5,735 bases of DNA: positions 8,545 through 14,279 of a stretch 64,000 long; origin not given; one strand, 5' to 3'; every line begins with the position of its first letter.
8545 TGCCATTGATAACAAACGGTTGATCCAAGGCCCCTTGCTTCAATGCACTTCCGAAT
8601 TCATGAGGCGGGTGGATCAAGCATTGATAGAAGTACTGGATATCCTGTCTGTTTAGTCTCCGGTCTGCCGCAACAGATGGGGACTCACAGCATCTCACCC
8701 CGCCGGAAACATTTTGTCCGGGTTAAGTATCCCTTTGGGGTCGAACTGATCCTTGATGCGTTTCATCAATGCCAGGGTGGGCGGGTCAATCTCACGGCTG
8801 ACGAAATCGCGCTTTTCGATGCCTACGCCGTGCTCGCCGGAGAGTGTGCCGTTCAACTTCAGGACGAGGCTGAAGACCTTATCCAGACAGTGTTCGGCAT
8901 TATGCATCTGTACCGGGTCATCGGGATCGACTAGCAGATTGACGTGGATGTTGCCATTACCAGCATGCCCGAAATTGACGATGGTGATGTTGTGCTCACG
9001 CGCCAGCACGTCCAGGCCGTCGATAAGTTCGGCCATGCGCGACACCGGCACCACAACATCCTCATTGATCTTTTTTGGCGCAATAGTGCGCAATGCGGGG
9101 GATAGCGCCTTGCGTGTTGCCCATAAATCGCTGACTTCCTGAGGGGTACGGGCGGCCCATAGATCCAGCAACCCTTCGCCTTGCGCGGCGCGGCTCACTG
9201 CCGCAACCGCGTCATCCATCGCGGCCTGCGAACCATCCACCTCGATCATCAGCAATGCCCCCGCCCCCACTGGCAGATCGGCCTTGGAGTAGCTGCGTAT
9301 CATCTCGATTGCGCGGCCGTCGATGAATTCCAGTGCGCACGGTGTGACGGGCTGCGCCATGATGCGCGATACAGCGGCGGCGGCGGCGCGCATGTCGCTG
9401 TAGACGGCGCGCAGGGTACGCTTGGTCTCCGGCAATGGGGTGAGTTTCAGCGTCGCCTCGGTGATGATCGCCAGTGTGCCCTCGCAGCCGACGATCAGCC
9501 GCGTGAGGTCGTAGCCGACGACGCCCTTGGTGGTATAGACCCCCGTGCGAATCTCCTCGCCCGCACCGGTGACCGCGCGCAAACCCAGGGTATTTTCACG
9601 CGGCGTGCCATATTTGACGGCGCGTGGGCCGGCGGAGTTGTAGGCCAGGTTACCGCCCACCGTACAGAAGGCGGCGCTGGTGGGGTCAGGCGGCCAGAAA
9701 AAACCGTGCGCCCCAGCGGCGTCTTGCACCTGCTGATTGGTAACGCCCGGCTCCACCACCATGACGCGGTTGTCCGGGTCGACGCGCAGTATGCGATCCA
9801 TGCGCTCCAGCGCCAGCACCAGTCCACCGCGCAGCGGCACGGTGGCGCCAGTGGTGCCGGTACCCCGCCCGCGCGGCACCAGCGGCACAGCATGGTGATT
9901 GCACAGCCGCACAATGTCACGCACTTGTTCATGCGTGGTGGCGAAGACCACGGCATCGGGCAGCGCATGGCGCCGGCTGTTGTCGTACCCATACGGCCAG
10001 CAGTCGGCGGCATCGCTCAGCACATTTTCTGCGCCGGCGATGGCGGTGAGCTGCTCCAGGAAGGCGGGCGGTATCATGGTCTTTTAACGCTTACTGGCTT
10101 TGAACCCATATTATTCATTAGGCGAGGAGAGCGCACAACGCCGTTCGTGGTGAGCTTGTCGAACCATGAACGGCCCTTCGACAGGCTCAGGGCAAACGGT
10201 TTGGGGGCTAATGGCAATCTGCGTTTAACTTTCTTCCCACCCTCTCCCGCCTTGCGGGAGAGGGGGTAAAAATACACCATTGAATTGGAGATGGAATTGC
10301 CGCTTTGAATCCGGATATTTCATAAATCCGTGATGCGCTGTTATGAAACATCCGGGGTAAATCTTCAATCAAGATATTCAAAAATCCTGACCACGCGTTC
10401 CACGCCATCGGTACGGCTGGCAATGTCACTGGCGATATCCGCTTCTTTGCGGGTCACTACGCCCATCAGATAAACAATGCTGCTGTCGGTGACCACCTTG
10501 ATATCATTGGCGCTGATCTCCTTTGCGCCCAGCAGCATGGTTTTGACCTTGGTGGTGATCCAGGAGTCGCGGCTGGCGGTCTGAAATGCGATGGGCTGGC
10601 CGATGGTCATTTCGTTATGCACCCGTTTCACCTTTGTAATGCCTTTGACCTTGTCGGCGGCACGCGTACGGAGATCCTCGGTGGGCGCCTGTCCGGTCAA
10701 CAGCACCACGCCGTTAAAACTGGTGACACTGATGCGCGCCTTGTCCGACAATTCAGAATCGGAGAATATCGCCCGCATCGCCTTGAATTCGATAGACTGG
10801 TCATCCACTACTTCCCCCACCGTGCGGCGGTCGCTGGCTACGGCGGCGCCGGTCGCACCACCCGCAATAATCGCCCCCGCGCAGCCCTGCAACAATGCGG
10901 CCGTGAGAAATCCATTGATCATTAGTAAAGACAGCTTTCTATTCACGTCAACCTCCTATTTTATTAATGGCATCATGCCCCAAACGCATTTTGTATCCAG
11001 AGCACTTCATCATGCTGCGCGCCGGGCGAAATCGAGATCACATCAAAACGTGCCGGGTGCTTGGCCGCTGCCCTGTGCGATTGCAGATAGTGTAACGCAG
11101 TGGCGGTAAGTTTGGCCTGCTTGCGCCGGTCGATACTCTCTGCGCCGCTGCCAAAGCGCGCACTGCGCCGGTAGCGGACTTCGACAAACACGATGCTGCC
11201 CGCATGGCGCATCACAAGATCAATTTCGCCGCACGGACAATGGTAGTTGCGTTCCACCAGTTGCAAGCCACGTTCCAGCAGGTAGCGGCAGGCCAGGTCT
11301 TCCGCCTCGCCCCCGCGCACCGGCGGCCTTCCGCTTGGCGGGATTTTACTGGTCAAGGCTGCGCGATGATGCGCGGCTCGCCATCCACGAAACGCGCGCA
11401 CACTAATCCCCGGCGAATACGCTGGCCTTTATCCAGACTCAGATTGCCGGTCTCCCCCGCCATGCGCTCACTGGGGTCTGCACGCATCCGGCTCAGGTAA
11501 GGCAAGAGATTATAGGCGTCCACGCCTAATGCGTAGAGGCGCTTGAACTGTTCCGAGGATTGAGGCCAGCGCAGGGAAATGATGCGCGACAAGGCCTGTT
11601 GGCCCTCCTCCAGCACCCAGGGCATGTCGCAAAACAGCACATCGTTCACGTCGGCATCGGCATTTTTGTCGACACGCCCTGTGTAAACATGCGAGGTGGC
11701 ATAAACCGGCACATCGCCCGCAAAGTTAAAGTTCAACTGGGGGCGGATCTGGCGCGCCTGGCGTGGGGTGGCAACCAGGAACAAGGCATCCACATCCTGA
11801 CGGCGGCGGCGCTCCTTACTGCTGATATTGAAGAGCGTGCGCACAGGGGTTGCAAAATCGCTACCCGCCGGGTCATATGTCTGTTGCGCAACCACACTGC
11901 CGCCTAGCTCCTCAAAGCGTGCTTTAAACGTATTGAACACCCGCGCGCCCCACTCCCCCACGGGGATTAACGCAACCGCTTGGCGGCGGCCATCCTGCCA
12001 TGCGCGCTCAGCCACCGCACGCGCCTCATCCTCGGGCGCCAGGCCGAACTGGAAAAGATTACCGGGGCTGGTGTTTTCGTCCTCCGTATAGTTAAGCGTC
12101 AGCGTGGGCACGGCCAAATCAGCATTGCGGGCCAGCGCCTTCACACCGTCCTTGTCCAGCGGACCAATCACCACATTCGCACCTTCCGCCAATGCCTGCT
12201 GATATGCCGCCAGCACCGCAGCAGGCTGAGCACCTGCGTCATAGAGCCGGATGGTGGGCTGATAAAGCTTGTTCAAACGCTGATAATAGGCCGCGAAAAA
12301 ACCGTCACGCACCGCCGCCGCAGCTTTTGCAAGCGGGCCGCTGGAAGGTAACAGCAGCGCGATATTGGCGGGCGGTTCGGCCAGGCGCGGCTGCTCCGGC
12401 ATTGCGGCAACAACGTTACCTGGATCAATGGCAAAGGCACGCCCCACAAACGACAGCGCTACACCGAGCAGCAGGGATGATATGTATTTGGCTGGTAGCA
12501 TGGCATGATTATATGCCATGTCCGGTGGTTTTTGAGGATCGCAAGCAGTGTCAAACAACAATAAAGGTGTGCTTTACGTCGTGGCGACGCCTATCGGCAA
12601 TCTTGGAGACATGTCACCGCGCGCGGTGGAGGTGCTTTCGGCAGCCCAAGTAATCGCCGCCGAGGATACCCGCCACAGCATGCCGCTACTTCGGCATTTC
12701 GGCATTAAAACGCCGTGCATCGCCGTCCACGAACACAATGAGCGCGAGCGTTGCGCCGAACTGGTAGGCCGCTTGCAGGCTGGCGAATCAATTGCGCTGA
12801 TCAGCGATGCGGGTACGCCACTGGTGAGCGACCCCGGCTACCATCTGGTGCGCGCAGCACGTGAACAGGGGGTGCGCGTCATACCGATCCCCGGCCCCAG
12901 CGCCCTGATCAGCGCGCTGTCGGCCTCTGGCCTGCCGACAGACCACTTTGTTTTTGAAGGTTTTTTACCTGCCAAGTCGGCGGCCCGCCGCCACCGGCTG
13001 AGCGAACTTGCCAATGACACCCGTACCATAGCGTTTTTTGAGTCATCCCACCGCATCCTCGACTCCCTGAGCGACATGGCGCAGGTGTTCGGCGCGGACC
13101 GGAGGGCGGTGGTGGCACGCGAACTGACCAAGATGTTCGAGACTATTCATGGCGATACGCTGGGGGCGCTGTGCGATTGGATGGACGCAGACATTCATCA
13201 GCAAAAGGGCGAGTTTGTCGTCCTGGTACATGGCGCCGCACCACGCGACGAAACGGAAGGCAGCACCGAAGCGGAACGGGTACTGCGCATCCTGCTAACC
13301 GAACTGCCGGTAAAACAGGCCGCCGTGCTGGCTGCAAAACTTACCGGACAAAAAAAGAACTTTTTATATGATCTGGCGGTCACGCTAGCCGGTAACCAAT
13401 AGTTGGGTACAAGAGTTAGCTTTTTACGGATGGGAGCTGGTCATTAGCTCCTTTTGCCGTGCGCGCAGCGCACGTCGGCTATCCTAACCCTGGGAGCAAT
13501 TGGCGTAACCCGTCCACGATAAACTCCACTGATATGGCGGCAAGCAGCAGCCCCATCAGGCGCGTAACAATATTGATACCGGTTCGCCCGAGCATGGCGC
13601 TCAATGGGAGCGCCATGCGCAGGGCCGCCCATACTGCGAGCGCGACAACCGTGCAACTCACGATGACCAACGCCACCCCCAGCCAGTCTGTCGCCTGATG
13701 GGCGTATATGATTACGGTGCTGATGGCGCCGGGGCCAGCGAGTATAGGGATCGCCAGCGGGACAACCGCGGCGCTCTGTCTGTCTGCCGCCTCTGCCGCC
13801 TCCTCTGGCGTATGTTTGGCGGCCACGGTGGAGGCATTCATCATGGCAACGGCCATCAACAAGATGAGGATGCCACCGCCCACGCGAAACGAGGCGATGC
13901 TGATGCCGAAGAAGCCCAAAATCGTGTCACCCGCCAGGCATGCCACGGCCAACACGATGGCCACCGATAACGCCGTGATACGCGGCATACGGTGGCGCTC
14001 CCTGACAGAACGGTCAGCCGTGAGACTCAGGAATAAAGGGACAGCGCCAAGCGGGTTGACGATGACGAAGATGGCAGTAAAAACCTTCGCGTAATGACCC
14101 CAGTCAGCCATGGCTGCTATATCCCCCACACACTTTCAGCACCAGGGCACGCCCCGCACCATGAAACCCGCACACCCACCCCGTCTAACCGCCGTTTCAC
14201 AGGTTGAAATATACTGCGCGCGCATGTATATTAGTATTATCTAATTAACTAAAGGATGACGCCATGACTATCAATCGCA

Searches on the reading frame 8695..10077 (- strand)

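Call 70: search_protein_families(library=pfam, proteins=[window:8695-10077:-], max_evalue=1e-8)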
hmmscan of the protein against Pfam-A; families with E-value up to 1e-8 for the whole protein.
window:8695-10077:- (460 aa): 2 families
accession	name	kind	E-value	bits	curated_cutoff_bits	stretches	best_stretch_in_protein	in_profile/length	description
PF02913.24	FAD-oxidase_C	-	4.3e-66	223.6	21.2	1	215-455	1-247/248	FAD linked oxidases, C-terminal domain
PF01565.28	FAD_binding_4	-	1.6e-38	131.9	26.4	1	40-178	1-138/139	FAD binding domain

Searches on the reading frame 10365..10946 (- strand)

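Call 70: search_protein_families(library=pfam, proteins=[window:10365-10946:-], max_evalue=1e-8)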
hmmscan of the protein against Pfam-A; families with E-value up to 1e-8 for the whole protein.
window:10365-10946:- (193 aa): 1 family
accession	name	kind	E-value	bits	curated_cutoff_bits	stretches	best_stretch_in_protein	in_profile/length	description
PF04972.22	BON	-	1.2e-30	106.1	27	2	48-116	1-68/69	BON domain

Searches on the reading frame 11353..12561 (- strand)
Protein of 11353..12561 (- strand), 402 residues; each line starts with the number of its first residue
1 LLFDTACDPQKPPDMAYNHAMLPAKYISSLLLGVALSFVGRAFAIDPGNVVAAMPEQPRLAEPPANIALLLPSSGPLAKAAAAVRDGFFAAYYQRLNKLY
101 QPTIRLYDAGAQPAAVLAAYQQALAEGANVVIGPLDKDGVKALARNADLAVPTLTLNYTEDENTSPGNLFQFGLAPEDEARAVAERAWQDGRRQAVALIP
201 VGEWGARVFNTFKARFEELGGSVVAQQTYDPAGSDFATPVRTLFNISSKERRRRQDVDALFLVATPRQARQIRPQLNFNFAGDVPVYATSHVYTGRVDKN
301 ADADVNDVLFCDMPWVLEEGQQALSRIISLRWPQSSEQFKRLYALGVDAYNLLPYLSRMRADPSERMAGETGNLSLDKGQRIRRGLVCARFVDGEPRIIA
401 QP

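Call 70: search_protein_families(library=pfam, proteins=[window:11353-12561:-], max_evalue=1e-8)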
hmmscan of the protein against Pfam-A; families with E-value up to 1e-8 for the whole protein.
window:11353-12561:- (402 aa): 2 families
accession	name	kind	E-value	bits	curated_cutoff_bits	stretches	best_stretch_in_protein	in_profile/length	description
PF04348.19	LppC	-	1.2e-81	275.5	28.8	1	63-394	217-563/563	LppC putative lipoprotein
PF13458.12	Peripla_BP_6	-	7.9e-16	59.1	31.7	1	66-313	3-248/343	Periplasmic binding protein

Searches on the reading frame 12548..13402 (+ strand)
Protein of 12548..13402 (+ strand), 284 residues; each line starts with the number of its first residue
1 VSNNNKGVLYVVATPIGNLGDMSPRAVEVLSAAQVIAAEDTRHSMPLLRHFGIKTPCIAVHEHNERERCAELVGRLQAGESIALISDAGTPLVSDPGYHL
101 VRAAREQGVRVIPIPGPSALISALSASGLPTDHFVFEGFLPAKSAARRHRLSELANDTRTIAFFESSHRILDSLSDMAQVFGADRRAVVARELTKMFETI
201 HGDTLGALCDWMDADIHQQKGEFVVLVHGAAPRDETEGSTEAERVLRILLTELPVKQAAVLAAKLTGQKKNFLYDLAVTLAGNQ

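Call 70: search_protein_families(library=pfam, proteins=[window:12548-13402:+], max_evalue=1e-8)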
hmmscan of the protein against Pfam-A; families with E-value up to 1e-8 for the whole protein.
window:12548-13402:+ (284 aa): 2 families
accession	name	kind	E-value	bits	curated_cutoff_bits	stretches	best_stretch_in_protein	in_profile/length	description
PF00590.25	TP_methylase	-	6e-33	115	27.8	1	9-208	2-211/212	Tetrapyrrole (Corrin/Porphyrin) Methylases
PF23016.2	RsmI_C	-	2.6e-17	62.8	27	1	237-280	2-45/46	RsmI C-terminal HTH domain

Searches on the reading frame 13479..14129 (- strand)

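Call 70: search_protein_families(library=pfam, proteins=[window:13479-14129:-], max_evalue=1e-8)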
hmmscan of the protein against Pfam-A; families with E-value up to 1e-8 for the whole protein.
window:13479-14129:- (216 aa): 1 family
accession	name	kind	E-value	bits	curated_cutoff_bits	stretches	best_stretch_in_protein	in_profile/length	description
PF01914.23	MarC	-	2e-59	200.9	23.9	1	12-211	3-202/203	MarC family integral membrane protein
